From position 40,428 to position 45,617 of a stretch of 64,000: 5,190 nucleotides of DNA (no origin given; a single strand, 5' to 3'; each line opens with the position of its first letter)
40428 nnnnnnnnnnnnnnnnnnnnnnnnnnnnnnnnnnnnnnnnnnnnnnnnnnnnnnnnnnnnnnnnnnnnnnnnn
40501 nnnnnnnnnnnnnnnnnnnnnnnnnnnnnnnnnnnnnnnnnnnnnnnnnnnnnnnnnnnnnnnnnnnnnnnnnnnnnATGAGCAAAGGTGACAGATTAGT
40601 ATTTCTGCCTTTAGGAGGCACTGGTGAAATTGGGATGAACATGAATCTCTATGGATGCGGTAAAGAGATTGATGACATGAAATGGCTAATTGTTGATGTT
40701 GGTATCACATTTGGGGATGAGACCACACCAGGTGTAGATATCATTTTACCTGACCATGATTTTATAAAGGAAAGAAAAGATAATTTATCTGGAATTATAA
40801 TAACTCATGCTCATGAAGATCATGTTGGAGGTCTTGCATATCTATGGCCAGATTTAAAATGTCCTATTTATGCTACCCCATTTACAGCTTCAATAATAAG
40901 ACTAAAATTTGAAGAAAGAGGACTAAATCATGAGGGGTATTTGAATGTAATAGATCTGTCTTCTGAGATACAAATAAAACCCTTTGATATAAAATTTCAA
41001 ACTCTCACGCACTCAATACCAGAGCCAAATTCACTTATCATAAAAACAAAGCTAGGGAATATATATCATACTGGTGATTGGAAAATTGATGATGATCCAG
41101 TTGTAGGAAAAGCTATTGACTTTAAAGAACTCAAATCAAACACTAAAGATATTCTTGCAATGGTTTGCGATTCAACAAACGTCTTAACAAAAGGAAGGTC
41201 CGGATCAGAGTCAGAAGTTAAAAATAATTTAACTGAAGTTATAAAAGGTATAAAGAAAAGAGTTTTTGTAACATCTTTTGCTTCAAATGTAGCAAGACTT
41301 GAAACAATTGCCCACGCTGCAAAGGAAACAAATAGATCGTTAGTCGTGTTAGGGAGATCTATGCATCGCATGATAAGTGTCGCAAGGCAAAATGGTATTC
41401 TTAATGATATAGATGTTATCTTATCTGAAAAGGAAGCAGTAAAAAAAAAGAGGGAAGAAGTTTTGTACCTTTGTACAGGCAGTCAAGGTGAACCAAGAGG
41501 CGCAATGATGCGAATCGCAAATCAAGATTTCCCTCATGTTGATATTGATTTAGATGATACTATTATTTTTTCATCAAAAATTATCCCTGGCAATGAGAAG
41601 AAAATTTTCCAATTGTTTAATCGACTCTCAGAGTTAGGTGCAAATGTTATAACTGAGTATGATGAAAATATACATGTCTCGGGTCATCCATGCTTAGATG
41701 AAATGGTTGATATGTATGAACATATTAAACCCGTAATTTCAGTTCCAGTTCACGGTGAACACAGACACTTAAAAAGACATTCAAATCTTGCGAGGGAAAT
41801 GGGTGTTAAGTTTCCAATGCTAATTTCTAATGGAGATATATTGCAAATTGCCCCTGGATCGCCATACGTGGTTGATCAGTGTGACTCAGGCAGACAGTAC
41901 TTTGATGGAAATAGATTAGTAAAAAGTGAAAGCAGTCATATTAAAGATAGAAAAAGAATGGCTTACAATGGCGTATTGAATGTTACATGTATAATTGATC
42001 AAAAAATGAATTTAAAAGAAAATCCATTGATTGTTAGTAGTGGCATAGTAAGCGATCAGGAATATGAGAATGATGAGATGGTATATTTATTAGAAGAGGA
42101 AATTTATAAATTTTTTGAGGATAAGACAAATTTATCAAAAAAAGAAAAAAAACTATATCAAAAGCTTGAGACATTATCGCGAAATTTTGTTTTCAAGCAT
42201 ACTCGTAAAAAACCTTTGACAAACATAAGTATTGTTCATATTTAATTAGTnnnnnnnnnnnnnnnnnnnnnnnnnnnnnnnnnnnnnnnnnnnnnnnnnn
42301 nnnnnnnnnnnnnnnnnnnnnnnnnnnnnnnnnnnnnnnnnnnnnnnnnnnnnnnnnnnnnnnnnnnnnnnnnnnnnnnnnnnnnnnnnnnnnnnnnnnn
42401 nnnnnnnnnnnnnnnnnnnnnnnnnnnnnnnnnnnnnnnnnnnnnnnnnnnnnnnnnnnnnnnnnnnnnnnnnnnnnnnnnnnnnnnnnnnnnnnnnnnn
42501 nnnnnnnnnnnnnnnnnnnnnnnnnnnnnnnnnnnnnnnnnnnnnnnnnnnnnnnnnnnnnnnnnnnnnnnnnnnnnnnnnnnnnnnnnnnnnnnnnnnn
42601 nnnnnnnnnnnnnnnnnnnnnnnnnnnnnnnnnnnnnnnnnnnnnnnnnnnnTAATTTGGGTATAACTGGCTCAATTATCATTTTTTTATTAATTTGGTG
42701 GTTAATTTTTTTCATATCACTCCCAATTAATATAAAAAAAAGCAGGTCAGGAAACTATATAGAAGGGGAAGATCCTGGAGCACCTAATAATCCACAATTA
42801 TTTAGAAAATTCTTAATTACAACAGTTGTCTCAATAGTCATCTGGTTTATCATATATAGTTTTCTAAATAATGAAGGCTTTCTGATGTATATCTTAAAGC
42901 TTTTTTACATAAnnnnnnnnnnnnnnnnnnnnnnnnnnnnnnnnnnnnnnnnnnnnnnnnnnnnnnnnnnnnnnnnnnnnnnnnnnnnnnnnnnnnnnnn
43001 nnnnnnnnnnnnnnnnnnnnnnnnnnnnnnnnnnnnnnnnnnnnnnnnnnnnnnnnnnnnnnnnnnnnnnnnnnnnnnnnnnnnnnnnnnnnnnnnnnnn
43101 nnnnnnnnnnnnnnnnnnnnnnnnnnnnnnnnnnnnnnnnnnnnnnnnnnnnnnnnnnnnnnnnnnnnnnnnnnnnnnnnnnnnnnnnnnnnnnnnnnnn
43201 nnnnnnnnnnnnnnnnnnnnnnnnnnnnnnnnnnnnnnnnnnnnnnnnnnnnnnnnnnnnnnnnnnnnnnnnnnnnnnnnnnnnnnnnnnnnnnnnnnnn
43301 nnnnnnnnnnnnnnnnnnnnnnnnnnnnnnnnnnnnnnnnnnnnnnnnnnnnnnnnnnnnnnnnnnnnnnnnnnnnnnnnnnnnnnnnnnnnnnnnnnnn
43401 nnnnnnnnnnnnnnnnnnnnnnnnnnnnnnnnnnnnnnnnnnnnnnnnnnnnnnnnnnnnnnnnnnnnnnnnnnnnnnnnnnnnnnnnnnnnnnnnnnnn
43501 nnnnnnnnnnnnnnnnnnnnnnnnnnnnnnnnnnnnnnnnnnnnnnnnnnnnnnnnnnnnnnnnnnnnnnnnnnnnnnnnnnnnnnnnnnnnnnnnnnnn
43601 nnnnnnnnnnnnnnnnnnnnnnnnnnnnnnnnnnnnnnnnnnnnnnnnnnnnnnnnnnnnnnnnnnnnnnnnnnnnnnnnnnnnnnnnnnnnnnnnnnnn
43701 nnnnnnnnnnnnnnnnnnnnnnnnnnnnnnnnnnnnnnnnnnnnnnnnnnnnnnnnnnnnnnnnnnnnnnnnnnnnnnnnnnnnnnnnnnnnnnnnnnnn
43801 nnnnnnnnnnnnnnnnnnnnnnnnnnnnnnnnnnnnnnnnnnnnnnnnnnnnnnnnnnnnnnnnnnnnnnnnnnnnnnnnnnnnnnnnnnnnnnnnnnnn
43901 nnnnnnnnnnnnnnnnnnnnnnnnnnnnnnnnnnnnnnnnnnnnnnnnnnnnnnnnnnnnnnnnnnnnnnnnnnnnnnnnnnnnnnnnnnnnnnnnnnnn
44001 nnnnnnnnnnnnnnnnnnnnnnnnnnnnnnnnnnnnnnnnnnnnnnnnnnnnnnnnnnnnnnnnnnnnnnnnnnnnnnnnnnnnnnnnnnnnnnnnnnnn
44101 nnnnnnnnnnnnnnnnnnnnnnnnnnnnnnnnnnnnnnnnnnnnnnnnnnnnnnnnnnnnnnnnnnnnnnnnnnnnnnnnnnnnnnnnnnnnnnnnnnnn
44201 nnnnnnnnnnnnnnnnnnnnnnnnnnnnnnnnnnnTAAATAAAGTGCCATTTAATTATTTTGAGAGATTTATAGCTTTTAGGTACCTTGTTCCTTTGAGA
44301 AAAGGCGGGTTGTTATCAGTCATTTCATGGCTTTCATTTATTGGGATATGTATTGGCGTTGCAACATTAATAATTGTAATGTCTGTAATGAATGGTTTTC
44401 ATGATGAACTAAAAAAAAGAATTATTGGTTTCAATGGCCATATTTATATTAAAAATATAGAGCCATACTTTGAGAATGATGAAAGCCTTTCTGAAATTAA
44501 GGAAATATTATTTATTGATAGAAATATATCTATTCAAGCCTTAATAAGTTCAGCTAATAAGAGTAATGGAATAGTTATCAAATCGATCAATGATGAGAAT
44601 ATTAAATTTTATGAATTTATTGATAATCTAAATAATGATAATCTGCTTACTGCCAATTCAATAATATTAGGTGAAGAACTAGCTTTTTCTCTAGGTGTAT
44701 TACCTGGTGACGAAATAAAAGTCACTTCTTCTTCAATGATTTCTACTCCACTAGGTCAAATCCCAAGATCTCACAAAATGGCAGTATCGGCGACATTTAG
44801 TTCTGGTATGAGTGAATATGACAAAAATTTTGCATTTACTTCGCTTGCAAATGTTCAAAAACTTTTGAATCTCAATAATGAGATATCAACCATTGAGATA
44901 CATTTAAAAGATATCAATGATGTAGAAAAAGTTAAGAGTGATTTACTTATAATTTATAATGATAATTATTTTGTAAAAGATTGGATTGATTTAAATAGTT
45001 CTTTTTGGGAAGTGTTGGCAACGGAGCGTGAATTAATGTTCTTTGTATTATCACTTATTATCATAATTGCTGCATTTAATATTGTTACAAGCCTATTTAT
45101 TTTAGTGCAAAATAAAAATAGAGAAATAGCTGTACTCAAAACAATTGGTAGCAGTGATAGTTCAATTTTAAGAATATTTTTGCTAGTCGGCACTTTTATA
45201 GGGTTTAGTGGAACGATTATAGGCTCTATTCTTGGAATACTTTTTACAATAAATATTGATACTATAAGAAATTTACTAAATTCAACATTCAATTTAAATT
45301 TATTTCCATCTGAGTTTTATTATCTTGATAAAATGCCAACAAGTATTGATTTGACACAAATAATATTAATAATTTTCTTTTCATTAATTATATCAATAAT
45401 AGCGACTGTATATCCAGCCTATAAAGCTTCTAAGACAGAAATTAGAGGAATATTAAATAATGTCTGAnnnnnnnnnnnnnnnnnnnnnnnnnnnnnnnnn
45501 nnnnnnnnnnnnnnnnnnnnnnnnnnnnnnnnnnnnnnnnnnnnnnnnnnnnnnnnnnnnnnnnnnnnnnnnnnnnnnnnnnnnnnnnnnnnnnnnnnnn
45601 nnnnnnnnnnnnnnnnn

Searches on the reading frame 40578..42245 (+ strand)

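Call 60: search_protein_families(library=pfam, proteins=[window:40578-42245:+], max_evalue=0.00001)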
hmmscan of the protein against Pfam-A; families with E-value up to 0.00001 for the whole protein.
window:40578-42245:+ (555 aa): 5 families
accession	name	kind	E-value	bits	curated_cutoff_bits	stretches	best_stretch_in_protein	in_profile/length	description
PF22505.1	RNase_J_b_CASP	-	2.3e-38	131.2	27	1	226-350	1-126/126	Ribonuclease J, beta-CASP domain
PF17770.6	RNase_J_C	-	5.7e-12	46.9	23.8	1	455-554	2-101/102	Ribonuclease J C-terminal domain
PF12706.13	Lactamase_B_2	-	1.9e-10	41.1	27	1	65-172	24-147/200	Beta-lactamase superfamily domain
PF07521.17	RMMBL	-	4.6e-09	36.6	21.6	1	363-411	9-59/63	Zn-dependent metallo-hydrolase RNA specificity domain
PF00753.33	Lactamase_B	-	2.6e-08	34.5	22.7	1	36-167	17-149/196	Metallo-beta-lactamase superfamily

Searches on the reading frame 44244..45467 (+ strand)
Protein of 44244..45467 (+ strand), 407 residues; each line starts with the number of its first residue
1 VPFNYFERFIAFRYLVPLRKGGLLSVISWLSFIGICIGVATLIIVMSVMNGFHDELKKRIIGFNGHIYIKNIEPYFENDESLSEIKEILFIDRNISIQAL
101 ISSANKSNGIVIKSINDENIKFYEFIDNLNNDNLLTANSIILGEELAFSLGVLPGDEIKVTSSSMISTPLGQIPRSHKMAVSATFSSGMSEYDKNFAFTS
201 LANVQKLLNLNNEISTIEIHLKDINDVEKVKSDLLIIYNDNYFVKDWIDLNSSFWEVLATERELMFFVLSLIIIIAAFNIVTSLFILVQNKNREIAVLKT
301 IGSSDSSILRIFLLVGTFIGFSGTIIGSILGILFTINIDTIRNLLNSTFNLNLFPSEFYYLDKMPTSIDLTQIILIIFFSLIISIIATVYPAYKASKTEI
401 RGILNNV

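Call 60: search_protein_families(library=pfam, proteins=[window:44244-45467:+], max_evalue=0.00001)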
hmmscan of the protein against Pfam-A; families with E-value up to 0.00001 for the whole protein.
window:44244-45467:+ (407 aa): 2 families
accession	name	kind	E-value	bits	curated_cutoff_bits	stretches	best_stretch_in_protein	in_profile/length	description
PF02687.27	FtsX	-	5e-17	62.5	25.5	1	267-400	2-120/120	FtsX-like permease C-terminal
PF12704.14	MacB_PCD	-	1.2e-10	42.5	27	1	28-234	1-204/207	MacB-like periplasmic core domain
